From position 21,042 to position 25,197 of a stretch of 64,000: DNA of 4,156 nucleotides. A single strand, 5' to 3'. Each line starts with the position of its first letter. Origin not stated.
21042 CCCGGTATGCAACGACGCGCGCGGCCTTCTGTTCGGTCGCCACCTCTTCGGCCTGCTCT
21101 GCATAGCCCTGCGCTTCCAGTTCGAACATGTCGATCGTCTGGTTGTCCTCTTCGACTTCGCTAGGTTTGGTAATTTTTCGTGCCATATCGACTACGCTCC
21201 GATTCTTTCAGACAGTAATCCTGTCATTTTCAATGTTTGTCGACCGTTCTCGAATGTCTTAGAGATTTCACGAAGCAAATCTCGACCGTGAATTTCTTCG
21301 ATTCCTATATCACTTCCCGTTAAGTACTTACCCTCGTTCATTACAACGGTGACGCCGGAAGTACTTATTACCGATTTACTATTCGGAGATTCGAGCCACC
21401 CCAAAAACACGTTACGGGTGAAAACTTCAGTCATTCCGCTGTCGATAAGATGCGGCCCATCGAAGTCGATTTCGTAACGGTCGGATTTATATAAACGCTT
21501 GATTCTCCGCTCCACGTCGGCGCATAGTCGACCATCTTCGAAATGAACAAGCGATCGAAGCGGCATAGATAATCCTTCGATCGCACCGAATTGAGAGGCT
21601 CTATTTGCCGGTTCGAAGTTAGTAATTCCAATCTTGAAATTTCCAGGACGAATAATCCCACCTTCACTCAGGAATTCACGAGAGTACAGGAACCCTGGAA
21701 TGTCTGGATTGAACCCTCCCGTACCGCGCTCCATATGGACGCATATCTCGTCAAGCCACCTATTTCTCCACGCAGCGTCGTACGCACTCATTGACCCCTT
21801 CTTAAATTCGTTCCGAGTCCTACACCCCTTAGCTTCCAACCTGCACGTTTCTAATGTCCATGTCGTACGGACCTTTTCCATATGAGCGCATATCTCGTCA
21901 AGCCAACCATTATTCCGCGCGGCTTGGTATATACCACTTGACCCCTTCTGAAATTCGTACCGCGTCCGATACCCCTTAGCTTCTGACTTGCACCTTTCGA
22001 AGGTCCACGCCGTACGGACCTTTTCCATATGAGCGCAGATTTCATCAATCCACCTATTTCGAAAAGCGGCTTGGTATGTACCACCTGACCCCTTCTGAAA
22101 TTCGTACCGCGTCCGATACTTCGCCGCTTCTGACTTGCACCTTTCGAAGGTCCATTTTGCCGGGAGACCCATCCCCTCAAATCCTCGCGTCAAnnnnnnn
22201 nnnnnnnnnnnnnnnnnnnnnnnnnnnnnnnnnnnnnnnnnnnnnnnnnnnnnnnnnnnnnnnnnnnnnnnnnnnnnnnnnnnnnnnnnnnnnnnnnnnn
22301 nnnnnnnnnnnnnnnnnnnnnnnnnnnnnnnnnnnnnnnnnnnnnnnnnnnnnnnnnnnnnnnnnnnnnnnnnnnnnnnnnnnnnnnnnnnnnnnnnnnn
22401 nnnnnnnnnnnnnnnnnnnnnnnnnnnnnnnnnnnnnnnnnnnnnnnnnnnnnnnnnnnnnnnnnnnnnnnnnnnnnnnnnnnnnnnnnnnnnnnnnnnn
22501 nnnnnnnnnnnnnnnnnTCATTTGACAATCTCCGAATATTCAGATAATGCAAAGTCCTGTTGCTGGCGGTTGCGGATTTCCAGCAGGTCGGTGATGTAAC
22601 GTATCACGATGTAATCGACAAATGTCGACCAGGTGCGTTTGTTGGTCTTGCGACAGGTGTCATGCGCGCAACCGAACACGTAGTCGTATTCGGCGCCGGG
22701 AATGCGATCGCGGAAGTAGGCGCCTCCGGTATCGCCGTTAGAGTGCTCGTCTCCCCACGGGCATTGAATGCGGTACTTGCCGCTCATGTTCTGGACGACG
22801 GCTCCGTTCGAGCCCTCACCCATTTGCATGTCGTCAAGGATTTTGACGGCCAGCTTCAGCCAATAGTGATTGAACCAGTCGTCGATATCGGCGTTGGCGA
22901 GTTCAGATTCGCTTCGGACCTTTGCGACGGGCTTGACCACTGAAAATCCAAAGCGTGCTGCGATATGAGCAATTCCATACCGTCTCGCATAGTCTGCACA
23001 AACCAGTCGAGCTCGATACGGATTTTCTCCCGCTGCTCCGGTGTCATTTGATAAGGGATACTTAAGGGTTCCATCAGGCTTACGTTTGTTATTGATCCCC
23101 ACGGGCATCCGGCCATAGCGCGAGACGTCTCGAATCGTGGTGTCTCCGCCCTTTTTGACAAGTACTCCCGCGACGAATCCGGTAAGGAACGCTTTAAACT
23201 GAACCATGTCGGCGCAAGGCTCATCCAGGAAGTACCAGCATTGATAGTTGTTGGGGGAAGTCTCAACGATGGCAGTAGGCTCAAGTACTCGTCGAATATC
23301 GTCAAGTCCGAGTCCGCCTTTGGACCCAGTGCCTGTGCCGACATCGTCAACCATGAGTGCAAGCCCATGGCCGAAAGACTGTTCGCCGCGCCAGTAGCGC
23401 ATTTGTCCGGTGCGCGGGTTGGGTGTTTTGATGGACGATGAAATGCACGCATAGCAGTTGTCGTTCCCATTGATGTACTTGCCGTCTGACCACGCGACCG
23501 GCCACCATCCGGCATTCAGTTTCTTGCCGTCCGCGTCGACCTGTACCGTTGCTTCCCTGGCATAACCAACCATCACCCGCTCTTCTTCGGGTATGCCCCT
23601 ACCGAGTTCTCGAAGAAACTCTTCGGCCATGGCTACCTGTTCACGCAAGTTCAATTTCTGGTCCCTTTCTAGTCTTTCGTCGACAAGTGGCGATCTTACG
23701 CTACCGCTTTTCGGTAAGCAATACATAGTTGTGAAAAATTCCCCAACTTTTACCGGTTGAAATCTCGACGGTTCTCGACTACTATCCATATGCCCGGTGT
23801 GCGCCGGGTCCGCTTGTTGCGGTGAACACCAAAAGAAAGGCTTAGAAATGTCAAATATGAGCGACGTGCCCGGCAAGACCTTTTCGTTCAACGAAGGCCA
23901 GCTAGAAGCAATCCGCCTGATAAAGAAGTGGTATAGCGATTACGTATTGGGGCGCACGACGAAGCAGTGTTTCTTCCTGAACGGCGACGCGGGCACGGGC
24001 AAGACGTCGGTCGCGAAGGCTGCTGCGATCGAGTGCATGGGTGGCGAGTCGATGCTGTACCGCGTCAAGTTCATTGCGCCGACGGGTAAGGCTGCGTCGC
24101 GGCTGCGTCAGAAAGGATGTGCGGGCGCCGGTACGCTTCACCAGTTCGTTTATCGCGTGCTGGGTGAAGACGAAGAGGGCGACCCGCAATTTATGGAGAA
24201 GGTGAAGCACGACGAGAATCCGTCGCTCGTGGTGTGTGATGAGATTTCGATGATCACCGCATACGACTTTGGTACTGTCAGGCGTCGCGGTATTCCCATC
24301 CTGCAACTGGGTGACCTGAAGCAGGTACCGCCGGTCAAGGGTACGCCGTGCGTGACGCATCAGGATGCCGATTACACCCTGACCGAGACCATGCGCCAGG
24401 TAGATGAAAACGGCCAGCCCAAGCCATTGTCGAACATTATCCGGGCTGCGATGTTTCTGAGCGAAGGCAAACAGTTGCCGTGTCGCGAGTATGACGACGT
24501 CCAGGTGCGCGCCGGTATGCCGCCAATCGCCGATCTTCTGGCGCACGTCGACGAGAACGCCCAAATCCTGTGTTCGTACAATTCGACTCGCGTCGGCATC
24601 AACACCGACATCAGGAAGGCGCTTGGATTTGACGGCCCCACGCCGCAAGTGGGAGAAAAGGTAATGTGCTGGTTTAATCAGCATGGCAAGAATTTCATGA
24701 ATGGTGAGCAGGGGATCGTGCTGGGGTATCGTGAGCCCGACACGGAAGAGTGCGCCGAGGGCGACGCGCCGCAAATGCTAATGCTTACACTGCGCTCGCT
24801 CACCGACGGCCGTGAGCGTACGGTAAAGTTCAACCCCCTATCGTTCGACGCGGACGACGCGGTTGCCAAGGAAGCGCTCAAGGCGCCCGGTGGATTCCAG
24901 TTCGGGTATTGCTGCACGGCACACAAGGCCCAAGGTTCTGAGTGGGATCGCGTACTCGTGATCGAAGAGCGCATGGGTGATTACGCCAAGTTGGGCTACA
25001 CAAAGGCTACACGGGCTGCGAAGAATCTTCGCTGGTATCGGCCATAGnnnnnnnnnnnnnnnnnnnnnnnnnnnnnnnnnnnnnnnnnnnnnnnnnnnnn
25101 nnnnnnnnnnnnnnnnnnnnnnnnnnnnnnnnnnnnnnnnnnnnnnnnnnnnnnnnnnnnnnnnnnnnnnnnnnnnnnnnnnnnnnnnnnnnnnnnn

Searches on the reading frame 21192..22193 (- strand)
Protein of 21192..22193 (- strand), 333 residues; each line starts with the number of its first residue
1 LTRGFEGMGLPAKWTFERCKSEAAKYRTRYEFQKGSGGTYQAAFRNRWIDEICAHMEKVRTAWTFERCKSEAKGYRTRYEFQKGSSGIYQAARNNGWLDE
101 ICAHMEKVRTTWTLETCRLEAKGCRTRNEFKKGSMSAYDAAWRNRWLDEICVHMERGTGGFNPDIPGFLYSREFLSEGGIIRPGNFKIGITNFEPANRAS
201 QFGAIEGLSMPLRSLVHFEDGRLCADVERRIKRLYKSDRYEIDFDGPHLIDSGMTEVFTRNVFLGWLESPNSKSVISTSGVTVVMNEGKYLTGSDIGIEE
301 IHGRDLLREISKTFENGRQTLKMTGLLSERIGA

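Call 10: search_protein_families(library=pfam, proteins=[window:21192-22193:-], max_evalue=0.01)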
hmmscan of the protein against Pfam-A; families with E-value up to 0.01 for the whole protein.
window:21192-22193:- (333 aa): 3 families
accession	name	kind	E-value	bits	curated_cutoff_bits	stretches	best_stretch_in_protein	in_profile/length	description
PF24704.1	DUF7667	-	0.00084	19.9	27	0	69-111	32-74/76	Family of unknown function (DUF7667)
PF17974.7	GalBD_like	-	0.0032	17.9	26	0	72-114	105-147/190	Galactose-binding domain-like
PF11193.13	DUF2812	-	0.0063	17.2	27.8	0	6-33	20-46/110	Protein of unknown function (DUF2812)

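Call 43: search_protein_families(library=phrogs, proteins=[window:21192-22172:-], max_evalue=0.001)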
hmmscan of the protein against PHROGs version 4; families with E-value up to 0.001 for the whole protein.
window:21192-22172:- (326 aa): 3 families
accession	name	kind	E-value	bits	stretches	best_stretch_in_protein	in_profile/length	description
phrog_20046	-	unknown function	7.8e-37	128.3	3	53-101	248-296/302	-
phrog_681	-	DNA, RNA and nucleotide metabolism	4.6e-06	26.5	1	151-239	432-517/576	endonuclease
phrog_13817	-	unknown function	0.00035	21.8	0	111-148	45-81/89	-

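Call 45: search_protein_families(library=ncbifam, proteins=[window:21192-22172:-], max_evalue=0.01)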
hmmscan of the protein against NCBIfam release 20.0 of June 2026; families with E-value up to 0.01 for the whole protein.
window:21192-22172:- (326 aa): 0 families

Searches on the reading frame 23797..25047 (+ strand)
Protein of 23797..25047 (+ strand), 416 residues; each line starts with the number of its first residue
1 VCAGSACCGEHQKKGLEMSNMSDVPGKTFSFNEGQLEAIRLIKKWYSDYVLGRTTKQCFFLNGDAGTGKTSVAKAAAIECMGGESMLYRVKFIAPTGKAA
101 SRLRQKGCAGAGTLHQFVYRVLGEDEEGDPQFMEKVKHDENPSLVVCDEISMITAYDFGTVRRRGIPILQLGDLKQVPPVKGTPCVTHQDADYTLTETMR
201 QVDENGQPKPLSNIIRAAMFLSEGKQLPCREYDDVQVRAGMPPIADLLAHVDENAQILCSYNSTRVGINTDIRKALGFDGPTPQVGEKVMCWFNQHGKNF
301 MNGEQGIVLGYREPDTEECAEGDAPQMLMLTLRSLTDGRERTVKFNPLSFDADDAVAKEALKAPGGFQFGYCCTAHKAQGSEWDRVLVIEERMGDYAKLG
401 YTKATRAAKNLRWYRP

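Call 9: search_protein_families(library=phrogs, proteins=[window:23797-25047:+])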
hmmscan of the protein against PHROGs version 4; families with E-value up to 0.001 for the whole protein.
window:23797-25047:+ (416 aa): 4 families
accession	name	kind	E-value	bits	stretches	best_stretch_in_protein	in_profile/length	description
phrog_325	-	DNA, RNA and nucleotide metabolism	2.6e-80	271.9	1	27-412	467-865/986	Dda-like helicase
phrog_4412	-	DNA, RNA and nucleotide metabolism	1.8e-21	77.2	2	55-180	344-463/743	exonuclease V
phrog_1967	-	DNA, RNA and nucleotide metabolism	7.9e-07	29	0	16-127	138-242/776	DNA helicase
phrog_50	-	DNA, RNA and nucleotide metabolism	0.00063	19.9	1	11-82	317-395/570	DnaC-like helicase loader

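Call 24: find_homologous_proteins(query=window:23848-25047:+, max_evalue=1e-30)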
Query window:23848-25047:+ (399 aa): 197 proteins with E <= 1e-30 among 4175 candidates; the best 120 are listed.
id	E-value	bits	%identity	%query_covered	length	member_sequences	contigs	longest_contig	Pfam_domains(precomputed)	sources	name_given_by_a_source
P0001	1.9e-274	928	100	100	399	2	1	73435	PF13538.13,PF13604.13,PF13245.13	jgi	-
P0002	1.3e-266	902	96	100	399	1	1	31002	PF13538.13,PF13604.13,PF13245.13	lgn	-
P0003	1.2e-232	790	86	99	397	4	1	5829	PF13538.13,PF13604.13,PF13245.13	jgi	jgi:exodeoxyribonuclease-5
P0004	8.0e-224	761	82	100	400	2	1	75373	PF13538.13,PF05970.21,PF13604.13,PF13245.13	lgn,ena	-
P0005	6.1e-197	672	77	97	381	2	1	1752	PF13538.13,PF05970.21,PF13604.13,PF13245.13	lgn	-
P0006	3.2e-180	617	73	97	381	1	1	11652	PF13538.13,PF13604.13,PF13245.13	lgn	-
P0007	7.9e-179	613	72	97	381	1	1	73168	PF13538.13,PF13604.13,PF13245.13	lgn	-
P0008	1.1e-178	612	72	97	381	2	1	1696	PF13538.13,PF13604.13,PF13245.13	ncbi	-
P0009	2.6e-174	598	70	97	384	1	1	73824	PF13538.13,PF13604.13,PF13245.13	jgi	jgi:exodeoxyribonuclease V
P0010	4.4e-171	587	70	97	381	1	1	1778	PF13538.13,PF05970.21,PF13604.13,PF13245.13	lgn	-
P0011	2.0e-168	578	68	97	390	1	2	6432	PF13538.13,PF05970.21,PF13604.13,PF13245.13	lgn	-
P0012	6.1e-167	574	68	97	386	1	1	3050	PF13538.13,PF05970.21,PF13604.13,PF13245.13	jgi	jgi:exodeoxyribonuclease V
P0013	9.5e-142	491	59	97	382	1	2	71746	PF13538.13,PF05970.21,PF01443.25,PF13604.13,PF13245.13,PF09848.16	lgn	-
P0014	7.3e-141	488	61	97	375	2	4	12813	PF13538.13,PF05970.21,PF13604.13,PF13245.13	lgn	-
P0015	4.9e-140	485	61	97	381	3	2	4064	PF13538.13,PF05970.21,PF13604.13,PF13245.13,PF09848.16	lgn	-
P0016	2.1e-139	483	57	99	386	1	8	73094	PF13538.13,PF05970.21,PF13604.13,PF13245.13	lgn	-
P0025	1.3e-133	464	59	97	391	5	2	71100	PF13538.13,PF13604.13,PF13245.13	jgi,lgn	jgi:exodeoxyribonuclease-5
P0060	6.9e-114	399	53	96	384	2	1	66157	PF13538.13,PF05970.21,PF01443.25,PF13604.13,PF13245.13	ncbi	-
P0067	6.4e-113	396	51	96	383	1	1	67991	PF13538.13,PF05970.21,PF13604.13,PF13245.13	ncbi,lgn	-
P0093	2.5e-107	377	47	96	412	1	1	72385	PF13538.13,PF05970.21,PF01443.25,PF13604.13,PF13245.13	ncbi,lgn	-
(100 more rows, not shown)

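Call 25: find_encoding_contigs(protein=P0004, flank=10000, max_places=1)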
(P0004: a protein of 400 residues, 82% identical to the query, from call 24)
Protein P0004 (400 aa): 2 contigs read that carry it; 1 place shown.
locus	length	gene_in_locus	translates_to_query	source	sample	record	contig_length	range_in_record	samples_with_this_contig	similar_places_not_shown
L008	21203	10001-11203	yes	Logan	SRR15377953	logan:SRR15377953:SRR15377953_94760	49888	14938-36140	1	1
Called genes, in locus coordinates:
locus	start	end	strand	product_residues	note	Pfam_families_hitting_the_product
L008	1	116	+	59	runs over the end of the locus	-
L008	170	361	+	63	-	-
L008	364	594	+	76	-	-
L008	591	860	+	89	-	-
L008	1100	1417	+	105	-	-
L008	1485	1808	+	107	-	-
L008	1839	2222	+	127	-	-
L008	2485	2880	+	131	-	-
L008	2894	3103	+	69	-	-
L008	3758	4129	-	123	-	-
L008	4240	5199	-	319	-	-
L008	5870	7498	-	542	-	PF05272:VapE-like_dom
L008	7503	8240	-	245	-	-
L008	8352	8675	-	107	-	-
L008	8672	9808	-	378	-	PF16793:RepB_primase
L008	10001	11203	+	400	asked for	PF05970:PIF1 (weak), PF13604:AAA_30, PF13245:AAA_19, PF13538:UvrD_C_2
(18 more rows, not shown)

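Call 26: find_encoding_contigs(protein=P0007, flank=10000, max_places=1)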
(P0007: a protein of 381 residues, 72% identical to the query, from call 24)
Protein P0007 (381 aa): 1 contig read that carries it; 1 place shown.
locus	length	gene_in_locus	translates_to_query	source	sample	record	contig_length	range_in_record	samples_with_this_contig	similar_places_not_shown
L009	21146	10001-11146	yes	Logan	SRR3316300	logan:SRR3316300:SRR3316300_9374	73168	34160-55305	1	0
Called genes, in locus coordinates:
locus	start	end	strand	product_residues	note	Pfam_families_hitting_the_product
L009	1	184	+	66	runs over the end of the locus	-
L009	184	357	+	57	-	-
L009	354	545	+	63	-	-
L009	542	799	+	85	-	-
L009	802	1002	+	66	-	-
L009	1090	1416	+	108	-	-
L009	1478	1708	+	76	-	-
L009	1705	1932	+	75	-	-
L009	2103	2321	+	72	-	-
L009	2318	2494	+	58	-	-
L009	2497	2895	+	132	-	-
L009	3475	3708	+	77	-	-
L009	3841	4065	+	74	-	-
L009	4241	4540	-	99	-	-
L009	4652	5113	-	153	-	-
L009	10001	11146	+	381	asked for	PF13604:AAA_30, PF13245:AAA_19, PF13538:UvrD_C_2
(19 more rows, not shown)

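Call 27: find_encoding_contigs(protein=P0009, flank=10000, max_places=1)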
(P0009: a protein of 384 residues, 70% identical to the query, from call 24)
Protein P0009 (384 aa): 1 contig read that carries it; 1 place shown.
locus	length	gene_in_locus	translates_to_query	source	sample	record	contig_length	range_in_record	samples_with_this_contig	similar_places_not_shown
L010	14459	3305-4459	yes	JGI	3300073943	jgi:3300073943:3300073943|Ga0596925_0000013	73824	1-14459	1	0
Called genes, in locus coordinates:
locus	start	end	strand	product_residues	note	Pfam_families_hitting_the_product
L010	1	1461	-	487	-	?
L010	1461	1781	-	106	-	-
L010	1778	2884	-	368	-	PF16793:RepB_primase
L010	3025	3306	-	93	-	-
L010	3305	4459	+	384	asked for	PF13604:AAA_30, PF13245:AAA_19, PF13538:UvrD_C_2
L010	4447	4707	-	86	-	-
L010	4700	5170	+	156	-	-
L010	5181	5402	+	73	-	-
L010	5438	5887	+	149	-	-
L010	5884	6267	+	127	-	-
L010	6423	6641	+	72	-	-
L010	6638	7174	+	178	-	PF26885:Phage_Mu_Gp12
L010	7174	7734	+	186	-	PF25109:HAD_PNKP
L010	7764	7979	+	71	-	-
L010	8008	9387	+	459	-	PF25109:HAD_PNKP (weak), PF24694:LNS2_PITM1-3 (faint)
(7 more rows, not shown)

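Call 49: find_encoding_contigs(protein=P0013, flank=10000, max_places=1)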
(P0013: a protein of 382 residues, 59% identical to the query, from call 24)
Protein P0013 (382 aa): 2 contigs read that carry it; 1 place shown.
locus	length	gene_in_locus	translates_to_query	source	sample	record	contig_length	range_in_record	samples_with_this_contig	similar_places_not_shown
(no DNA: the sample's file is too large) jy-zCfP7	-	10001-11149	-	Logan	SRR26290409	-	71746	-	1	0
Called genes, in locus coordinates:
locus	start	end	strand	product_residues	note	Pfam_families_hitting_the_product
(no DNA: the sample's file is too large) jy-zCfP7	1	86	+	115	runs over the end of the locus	-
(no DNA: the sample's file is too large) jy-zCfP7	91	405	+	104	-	-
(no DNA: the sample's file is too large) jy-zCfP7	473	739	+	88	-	-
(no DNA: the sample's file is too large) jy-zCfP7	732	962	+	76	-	-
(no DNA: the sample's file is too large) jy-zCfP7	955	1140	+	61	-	-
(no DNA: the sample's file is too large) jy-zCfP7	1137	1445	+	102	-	-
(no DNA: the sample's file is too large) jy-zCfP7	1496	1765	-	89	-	-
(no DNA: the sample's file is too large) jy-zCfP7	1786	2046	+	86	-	-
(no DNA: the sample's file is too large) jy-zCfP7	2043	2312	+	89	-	-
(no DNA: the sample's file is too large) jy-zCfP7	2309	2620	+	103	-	-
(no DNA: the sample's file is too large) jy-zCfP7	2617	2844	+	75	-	-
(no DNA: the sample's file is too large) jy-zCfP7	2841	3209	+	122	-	-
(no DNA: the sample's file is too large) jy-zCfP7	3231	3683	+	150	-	-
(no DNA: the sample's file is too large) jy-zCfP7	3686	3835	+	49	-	-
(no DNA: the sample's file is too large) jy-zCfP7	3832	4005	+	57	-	-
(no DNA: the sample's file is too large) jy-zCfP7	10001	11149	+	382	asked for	PF01443:Viral_helicase1 (faint), PF05970:PIF1 (weak), PF09848:SLFN-g3_helicase (faint), PF13245:AAA_19, PF13604:AAA_30, PF13538:UvrD_C_2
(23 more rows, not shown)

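Call 50: find_encoding_contigs(protein=P0016, flank=10000, max_places=1)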
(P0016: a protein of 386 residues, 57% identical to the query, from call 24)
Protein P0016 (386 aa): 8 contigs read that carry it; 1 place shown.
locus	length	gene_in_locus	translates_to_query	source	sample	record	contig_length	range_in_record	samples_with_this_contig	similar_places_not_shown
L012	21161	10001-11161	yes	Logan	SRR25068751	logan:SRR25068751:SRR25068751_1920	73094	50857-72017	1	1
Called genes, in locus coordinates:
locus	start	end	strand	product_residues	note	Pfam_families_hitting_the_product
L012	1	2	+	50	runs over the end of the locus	-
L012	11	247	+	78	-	-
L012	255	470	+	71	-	-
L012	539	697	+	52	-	-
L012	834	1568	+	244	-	-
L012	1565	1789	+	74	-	-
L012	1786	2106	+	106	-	-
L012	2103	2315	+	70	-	-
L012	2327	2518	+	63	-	-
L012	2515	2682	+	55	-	-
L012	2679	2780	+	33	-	-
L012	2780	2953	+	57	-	-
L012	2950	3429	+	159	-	-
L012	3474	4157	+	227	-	-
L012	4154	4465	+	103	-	-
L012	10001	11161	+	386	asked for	PF05970:PIF1 (faint), PF13604:AAA_30, PF13245:AAA_19, PF13538:UvrD_C_2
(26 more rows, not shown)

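Call 51: find_encoding_contigs(protein=P0025, flank=10000, max_places=1)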
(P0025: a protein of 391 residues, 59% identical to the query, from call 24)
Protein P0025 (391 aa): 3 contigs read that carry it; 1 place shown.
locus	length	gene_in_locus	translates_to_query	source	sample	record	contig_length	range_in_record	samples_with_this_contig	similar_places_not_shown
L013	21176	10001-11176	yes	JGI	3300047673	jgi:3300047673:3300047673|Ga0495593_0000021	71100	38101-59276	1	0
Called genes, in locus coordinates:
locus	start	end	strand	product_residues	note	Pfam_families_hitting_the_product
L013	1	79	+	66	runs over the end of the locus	-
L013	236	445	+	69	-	-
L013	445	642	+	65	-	-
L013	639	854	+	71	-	-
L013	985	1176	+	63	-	-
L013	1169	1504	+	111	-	-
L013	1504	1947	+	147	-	-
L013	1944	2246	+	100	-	-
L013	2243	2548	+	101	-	-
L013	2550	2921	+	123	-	-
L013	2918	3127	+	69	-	-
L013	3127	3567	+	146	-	-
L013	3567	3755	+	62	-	-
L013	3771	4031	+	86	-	PF26092:T4_Y16D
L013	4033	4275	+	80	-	PF13560:HTH_31 (weak), PF12844:HTH_19 (weak), PF01381:HTH_3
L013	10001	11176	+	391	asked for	PF13604:AAA_30, PF13245:AAA_19, PF13538:UvrD_C_2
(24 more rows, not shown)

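Call 79: list_cluster_members(proteins=[P0008, P0128, P0130, P0001, P0123, P0060, P0067, P0093])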
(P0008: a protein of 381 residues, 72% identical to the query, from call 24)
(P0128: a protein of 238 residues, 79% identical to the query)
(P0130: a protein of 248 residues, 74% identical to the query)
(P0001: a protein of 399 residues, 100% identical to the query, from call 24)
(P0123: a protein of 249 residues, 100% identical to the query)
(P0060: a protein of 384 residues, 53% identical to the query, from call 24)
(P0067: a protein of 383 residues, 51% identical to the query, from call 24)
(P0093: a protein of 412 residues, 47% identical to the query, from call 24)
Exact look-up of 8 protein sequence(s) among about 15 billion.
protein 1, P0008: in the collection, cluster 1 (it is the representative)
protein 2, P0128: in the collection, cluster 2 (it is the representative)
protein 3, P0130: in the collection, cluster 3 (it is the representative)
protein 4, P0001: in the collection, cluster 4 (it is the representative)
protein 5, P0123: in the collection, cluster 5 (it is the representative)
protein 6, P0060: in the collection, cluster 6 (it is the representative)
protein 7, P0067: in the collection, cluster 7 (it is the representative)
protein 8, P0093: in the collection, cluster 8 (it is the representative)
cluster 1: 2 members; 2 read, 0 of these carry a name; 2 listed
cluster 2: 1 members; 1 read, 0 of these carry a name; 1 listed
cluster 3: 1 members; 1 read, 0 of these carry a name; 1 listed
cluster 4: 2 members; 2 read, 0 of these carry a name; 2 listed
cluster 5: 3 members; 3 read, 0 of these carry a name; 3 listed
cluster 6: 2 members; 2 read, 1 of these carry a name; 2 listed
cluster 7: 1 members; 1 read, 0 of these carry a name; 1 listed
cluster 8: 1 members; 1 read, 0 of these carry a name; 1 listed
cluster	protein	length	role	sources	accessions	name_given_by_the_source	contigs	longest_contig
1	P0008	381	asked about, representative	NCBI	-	-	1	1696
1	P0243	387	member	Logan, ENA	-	-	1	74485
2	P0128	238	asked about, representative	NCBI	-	-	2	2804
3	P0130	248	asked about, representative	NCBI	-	-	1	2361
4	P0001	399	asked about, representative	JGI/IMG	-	-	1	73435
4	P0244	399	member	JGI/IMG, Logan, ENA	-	-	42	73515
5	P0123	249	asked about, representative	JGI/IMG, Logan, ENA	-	-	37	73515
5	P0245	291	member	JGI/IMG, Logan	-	-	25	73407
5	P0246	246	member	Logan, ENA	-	-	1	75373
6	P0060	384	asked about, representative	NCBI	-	-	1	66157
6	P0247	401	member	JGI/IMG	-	exodeoxyribonuclease V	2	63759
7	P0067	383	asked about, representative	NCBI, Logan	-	-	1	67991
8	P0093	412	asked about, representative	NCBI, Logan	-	-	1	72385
